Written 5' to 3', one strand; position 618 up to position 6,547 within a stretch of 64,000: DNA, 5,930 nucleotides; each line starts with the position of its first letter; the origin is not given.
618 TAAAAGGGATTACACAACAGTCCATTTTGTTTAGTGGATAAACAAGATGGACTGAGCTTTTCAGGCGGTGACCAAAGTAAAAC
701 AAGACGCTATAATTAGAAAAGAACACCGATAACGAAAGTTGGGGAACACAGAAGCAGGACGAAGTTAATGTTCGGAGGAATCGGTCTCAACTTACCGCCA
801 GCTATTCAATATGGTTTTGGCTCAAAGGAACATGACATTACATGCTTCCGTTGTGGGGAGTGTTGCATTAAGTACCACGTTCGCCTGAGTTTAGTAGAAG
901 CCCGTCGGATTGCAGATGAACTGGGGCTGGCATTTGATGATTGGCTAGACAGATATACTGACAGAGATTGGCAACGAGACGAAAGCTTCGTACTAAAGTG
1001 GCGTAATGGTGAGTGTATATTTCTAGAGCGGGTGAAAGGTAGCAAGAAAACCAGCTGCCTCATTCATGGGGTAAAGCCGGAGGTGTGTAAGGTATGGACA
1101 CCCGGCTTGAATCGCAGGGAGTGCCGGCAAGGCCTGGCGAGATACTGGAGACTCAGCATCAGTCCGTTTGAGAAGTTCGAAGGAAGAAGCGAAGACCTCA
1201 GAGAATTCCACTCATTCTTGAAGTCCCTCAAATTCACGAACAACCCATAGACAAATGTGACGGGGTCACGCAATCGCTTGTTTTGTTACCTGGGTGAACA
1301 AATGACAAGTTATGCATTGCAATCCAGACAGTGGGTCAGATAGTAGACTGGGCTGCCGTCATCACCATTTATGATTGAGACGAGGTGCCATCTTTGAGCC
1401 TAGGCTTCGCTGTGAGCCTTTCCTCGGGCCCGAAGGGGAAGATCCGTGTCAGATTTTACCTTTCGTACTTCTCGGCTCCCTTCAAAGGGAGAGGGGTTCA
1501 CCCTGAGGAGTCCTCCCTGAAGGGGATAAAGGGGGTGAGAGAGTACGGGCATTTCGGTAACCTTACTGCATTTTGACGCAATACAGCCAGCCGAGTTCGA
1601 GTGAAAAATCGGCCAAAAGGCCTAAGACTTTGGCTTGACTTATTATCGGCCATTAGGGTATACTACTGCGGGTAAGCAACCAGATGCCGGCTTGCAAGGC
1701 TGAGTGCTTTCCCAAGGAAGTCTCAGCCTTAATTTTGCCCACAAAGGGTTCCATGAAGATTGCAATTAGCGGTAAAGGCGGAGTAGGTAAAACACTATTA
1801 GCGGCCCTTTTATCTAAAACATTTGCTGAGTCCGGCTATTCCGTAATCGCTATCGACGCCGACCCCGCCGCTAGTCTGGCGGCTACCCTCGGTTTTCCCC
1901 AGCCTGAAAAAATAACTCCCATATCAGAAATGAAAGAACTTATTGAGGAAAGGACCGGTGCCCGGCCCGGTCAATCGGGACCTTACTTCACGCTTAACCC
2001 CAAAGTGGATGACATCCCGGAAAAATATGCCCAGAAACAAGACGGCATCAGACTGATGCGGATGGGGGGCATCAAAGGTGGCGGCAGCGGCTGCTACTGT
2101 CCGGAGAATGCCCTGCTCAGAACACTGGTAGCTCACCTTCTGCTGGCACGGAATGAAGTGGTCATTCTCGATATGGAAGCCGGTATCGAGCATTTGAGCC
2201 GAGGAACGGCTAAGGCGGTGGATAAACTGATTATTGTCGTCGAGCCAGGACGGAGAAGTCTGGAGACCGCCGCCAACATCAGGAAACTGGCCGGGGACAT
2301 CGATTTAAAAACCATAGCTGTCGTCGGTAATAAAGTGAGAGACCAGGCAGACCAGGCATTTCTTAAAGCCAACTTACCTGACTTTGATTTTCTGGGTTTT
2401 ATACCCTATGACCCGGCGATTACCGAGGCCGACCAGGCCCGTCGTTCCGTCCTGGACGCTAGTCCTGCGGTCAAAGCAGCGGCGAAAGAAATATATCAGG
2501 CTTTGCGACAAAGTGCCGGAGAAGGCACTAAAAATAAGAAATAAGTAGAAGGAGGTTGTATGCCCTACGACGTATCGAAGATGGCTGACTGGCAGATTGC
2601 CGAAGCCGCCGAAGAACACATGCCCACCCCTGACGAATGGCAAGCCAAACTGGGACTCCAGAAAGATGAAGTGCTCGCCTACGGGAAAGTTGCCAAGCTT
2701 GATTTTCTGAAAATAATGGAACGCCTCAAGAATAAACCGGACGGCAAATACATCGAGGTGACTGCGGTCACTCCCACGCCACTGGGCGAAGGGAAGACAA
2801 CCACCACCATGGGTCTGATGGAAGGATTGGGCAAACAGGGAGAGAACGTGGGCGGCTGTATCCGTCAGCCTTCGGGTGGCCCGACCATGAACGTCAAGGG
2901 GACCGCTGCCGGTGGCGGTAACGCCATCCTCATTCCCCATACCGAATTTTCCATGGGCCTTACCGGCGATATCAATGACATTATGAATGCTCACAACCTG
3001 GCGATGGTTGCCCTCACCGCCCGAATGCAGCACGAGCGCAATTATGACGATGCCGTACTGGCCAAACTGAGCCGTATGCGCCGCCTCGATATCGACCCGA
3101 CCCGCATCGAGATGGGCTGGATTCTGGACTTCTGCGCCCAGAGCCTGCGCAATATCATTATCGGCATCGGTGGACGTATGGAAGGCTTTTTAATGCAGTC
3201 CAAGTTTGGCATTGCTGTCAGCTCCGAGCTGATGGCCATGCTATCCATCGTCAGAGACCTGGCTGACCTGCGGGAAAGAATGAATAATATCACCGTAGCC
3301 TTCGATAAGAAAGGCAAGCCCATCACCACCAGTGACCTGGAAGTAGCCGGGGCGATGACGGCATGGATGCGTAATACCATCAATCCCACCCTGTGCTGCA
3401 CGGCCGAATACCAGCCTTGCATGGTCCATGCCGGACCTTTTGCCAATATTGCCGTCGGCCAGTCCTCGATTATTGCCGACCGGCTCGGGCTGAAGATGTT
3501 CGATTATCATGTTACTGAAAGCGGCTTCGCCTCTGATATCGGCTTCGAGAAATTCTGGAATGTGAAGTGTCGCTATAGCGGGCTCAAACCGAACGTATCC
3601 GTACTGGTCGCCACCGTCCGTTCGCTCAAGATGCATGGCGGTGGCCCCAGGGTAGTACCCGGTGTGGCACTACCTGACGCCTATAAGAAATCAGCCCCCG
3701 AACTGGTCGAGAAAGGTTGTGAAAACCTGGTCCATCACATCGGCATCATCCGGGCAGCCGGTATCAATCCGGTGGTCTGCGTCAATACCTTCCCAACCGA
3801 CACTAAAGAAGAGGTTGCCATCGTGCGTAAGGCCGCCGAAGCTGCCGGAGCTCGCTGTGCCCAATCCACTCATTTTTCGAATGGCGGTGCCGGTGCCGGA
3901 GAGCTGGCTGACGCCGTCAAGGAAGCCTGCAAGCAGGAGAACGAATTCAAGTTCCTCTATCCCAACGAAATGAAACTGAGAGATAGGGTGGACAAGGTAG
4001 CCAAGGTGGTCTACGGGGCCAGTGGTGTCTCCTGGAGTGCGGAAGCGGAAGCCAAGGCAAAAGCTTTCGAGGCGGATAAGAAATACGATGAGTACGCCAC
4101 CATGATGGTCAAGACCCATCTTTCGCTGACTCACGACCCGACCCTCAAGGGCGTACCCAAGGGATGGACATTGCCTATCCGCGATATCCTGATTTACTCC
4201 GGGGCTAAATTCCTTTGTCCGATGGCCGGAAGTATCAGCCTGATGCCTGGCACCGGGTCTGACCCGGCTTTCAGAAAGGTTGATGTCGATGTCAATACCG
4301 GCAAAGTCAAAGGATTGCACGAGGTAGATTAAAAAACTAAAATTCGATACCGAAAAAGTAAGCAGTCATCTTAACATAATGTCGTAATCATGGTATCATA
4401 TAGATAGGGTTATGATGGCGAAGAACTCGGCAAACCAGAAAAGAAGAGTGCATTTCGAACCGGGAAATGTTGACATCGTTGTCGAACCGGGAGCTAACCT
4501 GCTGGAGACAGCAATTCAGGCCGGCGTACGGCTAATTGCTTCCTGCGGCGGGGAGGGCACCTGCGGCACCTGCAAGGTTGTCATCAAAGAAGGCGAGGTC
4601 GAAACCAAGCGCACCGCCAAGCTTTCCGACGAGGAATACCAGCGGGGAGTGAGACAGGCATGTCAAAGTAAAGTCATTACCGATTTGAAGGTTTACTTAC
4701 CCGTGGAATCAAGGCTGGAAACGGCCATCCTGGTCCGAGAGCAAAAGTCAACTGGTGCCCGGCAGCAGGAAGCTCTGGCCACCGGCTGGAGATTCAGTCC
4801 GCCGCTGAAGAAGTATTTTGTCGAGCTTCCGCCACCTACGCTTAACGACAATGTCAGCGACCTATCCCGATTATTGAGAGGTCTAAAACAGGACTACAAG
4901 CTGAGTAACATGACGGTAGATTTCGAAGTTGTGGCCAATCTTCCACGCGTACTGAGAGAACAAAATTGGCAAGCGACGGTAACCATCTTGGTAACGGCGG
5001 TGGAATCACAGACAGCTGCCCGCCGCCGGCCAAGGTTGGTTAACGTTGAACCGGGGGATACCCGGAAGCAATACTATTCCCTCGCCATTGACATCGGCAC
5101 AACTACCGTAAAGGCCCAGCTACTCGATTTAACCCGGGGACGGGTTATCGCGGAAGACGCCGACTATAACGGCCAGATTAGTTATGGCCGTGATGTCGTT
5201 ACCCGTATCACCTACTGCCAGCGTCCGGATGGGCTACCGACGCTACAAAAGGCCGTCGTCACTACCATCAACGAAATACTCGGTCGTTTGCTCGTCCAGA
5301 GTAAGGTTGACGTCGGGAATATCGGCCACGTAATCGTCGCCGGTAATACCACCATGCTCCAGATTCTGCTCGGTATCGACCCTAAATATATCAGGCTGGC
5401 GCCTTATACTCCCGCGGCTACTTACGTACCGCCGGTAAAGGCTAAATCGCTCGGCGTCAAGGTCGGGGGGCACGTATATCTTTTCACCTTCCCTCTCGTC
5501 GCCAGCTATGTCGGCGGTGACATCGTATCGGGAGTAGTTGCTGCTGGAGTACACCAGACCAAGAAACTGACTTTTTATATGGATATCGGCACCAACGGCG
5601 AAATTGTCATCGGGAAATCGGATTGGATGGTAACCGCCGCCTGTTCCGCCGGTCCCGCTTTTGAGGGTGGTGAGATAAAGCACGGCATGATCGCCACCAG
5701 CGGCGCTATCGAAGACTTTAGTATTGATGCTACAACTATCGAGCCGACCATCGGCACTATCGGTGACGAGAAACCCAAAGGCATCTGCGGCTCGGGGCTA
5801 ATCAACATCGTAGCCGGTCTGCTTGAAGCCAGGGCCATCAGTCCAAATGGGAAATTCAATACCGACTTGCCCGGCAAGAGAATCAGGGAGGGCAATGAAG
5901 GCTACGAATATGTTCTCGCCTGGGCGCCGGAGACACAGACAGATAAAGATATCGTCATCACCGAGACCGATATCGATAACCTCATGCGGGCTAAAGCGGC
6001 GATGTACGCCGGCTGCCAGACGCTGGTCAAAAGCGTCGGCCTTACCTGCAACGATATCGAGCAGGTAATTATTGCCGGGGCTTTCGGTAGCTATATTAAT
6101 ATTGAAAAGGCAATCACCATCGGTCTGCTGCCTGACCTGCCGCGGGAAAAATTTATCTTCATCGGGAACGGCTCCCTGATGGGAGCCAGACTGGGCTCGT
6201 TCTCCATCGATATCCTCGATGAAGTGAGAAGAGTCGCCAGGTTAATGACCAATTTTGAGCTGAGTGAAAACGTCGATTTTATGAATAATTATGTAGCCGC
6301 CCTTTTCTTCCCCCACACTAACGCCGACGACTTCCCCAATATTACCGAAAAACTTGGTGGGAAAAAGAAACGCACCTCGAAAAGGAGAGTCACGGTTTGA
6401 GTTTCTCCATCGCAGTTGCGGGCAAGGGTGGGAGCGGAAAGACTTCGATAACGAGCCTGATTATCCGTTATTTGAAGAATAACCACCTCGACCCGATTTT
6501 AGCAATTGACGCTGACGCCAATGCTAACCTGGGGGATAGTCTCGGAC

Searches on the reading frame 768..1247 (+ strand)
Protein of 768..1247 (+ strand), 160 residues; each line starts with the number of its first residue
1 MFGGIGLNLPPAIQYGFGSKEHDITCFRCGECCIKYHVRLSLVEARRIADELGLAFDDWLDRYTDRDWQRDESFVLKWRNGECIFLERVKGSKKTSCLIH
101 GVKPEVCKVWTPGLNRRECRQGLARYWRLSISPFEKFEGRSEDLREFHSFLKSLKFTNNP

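Call 10: search_protein_families(library=pfam, proteins=[window:768-1247:+], max_evalue=0.00001)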
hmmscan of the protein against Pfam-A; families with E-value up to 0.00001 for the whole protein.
window:768-1247:+ (160 aa): 1 family
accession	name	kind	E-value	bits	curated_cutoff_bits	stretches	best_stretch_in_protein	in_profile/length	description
PF03692.20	CxxCxxCC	-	3.5e-08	34.5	23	1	26-109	2-68/85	Putative zinc- or iron-chelating domain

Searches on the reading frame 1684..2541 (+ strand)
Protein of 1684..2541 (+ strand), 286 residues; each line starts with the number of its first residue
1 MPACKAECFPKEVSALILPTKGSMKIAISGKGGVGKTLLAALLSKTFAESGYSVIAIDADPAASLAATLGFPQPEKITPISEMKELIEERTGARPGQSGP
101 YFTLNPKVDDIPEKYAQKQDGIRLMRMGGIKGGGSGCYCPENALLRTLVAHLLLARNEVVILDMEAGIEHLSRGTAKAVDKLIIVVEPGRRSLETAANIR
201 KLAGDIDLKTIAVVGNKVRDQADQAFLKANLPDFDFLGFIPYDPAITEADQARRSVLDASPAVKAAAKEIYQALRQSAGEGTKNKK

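Call 10: search_protein_families(library=pfam, proteins=[window:1684-2541:+], max_evalue=0.00001)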
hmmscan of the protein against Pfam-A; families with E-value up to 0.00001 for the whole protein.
window:1684-2541:+ (286 aa): 5 families
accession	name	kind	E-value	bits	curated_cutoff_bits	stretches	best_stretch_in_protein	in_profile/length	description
PF01656.29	CbiA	-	3.1e-17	63.1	25.4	1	26-252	2-121/125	CobQ/CobB/MinD/ParA nucleotide binding domain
PF10609.15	ParA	-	1.8e-09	37.9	27.1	0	27-60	8-41/246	NUBPL iron-transfer P-loop NTPase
PF13614.12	AAA_31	-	9.6e-09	35.9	27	1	27-78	5-57/177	AAA domain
PF00142.24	Fer4_NifH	-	2.5e-08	34.1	25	0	24-65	1-42/271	4Fe-4S iron sulfur cluster binding proteins, NifH/frxC family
PF02374.21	ArsA_ATPase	-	4.5e-08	33.1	24.3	1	26-71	4-49/305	Anion-transporting ATPase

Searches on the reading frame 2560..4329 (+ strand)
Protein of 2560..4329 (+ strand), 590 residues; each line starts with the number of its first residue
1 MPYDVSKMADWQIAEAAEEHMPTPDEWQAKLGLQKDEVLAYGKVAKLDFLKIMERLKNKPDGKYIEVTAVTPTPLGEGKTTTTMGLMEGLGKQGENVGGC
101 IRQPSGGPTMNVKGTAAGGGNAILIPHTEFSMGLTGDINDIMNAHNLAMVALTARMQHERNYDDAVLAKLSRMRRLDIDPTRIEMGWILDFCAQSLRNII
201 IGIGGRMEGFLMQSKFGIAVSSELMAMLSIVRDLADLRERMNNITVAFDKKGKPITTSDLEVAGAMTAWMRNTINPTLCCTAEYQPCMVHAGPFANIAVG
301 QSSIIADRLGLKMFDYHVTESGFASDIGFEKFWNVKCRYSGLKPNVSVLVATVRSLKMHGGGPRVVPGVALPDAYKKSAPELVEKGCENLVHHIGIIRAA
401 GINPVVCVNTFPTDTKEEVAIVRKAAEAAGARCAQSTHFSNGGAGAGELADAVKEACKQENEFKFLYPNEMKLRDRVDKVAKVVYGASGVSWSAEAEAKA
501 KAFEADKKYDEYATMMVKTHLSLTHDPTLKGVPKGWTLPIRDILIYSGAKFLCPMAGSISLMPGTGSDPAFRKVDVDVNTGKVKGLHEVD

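Call 10: search_protein_families(library=pfam, proteins=[window:2560-4329:+], max_evalue=0.00001)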
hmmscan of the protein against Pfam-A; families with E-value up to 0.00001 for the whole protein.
window:2560-4329:+ (590 aa): 1 family
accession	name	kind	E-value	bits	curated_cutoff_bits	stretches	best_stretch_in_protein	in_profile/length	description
PF01268.25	FTHFS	-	3.7e-209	696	27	1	9-586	2-555/556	Formate--tetrahydrofolate ligase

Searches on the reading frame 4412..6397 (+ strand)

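Call 10: search_protein_families(library=pfam, proteins=[window:4412-6397:+], max_evalue=0.00001)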
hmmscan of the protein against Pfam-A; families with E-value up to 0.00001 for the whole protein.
window:4412-6397:+ (662 aa): 4 families
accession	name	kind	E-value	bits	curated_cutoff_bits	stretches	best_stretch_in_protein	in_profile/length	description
PF14574.11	RACo_C_ter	-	2.4e-104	348.5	27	1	386-644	2-260/261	C-terminal domain of RACo the ASKHA domain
PF17651.6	Raco_middle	-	1.2e-53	181.6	26.8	1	222-382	1-162/163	RACo middle region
PF17650.6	RACo_linker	-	2.1e-24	85.6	26.2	1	125-218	5-85/86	RACo linker region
PF00111.32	Fer2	-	3.9e-12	46.4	21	1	16-88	4-76/77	2Fe-2S iron-sulfur cluster binding domain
